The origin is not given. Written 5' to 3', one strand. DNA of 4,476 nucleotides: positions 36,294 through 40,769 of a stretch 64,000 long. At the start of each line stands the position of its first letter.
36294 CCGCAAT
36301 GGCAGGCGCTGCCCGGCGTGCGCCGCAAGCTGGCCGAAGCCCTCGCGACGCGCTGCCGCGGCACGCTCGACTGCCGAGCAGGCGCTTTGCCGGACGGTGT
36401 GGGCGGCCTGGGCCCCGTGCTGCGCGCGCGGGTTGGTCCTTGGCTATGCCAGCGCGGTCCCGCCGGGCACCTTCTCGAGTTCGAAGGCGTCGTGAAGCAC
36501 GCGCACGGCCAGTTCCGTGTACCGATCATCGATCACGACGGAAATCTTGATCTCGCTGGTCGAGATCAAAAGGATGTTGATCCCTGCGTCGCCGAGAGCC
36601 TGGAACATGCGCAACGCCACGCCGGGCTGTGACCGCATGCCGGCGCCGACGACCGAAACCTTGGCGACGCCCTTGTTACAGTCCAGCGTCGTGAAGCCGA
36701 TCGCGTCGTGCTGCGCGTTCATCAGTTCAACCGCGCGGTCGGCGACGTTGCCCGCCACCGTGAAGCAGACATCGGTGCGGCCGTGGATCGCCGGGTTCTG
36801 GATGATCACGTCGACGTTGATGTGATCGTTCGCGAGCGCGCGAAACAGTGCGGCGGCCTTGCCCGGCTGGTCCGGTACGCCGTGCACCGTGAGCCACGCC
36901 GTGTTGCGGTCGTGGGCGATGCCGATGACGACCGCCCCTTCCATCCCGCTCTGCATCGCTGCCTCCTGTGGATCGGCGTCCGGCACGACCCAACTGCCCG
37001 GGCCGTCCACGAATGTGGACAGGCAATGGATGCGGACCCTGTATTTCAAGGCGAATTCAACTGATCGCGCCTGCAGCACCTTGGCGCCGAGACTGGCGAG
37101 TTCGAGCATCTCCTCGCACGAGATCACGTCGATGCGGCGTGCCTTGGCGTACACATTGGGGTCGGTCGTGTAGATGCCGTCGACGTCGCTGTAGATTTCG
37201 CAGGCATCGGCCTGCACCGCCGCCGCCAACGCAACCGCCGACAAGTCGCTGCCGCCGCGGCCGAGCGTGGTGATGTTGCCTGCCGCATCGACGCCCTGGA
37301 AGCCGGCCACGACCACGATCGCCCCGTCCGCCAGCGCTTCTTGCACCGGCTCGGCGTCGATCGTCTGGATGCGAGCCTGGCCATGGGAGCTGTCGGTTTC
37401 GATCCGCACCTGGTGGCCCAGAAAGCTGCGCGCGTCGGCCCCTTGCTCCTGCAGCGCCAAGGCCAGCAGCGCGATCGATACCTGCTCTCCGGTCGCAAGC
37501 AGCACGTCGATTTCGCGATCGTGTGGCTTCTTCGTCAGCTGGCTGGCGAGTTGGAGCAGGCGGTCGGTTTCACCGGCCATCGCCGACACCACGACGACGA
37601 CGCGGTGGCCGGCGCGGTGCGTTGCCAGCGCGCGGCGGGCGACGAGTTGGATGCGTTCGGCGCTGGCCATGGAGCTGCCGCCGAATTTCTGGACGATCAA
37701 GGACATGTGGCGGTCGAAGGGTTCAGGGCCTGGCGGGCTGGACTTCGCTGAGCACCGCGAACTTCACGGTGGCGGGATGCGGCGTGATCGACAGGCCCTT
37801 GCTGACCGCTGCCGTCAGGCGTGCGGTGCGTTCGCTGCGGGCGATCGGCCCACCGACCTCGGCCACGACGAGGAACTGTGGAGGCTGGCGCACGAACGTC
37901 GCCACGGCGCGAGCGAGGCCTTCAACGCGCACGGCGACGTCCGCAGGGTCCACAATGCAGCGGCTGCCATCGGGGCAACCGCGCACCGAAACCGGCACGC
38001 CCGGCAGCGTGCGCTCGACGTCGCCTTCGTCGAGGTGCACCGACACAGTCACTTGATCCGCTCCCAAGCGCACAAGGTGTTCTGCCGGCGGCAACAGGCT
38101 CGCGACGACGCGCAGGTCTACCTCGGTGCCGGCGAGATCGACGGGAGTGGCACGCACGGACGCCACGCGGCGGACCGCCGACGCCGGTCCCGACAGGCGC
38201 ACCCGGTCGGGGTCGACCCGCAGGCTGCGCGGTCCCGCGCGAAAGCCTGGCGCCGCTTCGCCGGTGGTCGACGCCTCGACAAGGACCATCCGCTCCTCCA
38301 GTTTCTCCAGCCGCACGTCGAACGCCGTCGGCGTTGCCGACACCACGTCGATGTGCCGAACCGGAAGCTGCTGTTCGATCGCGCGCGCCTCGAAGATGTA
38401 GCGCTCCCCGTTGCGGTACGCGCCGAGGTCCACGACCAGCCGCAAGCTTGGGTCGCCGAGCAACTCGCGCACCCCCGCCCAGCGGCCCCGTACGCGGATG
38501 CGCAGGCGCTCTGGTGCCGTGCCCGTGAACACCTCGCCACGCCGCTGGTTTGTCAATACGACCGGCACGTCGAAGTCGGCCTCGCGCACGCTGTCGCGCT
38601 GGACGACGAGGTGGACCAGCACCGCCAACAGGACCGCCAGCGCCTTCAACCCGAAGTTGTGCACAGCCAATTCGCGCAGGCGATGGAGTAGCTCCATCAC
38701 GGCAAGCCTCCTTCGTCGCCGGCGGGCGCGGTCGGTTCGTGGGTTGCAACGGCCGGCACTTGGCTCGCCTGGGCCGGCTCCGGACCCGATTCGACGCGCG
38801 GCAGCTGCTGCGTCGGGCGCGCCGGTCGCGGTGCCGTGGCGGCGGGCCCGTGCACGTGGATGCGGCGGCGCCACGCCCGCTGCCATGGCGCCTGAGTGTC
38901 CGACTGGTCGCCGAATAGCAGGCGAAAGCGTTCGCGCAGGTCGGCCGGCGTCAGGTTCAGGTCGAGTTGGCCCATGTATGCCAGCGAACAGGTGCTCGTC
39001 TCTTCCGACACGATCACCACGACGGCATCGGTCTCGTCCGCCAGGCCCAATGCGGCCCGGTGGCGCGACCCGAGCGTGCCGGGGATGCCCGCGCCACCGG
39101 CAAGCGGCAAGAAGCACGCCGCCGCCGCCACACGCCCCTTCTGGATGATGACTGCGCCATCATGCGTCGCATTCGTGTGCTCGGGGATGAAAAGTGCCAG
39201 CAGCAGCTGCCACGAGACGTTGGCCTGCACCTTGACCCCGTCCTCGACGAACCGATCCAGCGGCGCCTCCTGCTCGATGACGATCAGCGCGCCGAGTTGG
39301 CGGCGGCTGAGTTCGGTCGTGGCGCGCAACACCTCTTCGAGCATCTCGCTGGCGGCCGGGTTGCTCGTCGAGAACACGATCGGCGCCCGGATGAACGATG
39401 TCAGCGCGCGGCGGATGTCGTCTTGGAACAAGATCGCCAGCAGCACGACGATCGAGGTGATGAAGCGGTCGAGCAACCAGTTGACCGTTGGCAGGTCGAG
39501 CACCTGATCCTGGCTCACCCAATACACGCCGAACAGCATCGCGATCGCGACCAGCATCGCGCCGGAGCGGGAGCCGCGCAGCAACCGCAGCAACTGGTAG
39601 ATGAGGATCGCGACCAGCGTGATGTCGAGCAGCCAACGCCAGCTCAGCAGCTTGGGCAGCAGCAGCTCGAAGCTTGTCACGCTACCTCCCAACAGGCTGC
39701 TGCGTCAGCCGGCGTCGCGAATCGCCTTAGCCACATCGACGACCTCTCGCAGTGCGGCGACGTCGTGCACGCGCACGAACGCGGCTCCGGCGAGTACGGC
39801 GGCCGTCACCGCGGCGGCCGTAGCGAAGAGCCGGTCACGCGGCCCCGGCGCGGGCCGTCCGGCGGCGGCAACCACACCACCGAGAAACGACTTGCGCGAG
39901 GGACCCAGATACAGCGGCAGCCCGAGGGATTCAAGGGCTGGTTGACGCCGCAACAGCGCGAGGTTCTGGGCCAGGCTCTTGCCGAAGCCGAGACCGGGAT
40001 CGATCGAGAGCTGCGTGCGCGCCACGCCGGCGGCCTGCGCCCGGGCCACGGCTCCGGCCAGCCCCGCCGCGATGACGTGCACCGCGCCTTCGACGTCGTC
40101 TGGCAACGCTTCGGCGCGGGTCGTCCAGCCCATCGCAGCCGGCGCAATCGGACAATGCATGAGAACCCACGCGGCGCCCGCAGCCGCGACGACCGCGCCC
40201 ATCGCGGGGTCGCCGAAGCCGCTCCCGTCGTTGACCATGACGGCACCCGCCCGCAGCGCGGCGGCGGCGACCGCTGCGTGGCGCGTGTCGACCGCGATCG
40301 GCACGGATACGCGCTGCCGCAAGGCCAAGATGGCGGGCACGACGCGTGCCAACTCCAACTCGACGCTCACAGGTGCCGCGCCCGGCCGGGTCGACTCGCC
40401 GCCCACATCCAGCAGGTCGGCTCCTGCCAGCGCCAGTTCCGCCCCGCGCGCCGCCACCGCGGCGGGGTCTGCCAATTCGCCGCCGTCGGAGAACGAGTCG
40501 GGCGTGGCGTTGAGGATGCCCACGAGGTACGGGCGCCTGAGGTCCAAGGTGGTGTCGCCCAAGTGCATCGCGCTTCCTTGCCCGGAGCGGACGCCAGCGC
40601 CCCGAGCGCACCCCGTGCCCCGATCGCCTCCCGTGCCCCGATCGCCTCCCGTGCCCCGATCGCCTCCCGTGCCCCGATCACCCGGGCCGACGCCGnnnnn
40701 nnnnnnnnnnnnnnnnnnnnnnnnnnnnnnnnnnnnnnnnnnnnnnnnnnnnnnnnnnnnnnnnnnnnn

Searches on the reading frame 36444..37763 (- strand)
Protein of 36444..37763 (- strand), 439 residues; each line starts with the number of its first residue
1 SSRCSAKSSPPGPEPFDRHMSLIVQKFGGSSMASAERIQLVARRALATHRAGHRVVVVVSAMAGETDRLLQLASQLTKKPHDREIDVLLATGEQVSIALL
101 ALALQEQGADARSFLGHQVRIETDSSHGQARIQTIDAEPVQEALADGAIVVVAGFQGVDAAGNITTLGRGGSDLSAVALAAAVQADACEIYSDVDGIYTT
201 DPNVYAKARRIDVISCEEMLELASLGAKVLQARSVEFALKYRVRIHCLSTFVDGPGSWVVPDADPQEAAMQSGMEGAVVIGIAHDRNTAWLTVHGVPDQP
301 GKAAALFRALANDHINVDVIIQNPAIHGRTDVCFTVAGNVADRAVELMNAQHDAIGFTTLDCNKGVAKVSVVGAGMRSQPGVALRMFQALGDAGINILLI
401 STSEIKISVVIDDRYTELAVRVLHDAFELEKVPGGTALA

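Call 11: search_protein_families(library=pfam, proteins=[window:36444-37763:-], max_evalue=0.01)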
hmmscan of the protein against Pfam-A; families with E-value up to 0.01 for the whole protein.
window:36444-37763:- (439 aa): 4 families
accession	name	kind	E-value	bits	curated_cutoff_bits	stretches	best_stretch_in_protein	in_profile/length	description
PF00696.33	AA_kinase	-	3.8e-49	168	24.9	1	22-248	2-233/234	Amino acid kinase family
PF22468.2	ACT_9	-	2.8e-35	120.3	27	2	369-427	1-61/61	ACT domain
PF13840.12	ACT_7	-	2.2e-23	82.3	27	1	363-425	3-65/65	ACT domain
PF01842.31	ACT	-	3e-14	52.9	27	2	371-408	2-39/66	ACT domain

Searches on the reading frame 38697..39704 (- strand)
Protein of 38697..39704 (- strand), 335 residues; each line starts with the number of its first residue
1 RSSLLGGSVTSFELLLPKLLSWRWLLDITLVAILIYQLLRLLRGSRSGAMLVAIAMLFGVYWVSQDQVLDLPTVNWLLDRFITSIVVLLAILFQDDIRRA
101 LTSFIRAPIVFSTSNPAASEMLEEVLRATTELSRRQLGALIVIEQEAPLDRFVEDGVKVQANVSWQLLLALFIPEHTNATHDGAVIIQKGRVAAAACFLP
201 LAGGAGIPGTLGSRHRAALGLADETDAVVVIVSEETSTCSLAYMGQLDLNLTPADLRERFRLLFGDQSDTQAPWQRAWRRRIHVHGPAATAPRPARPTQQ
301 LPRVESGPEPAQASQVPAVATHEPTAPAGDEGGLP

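Call 11: search_protein_families(library=pfam, proteins=[window:38697-39704:-], max_evalue=0.01)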
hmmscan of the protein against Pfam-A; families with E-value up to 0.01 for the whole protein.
window:38697-39704:- (335 aa): 2 families
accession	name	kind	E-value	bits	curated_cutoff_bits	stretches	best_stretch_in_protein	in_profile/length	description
PF02457.21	DAC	-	2e-35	121.4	27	1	127-246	2-118/119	DisA bacterial checkpoint controller nucleotide-binding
PF19293.4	CdaA_N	-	6.8e-11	42.6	23.8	1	24-97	9-81/81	CdaA N-terminal transmembrane domain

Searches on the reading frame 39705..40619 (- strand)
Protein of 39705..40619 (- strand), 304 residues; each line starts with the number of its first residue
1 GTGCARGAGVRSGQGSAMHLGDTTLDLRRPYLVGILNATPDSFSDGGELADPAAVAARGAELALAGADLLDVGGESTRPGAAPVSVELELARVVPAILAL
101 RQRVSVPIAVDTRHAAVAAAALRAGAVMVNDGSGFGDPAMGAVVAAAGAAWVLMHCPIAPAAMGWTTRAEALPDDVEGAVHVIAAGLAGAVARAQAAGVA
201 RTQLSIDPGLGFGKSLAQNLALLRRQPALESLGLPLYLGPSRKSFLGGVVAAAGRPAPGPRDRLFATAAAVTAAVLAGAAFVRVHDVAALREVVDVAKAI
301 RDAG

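Call 90: search_protein_families(library=pfam, proteins=[window:39705-40619:-], max_evalue=0.0001)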
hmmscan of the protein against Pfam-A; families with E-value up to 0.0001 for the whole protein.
window:39705-40619:- (304 aa): 1 family
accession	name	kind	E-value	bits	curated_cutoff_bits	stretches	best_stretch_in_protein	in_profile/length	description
PF00809.28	Pterin_bind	-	5.4e-65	219.9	25.5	1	34-285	2-244/244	Pterin binding enzyme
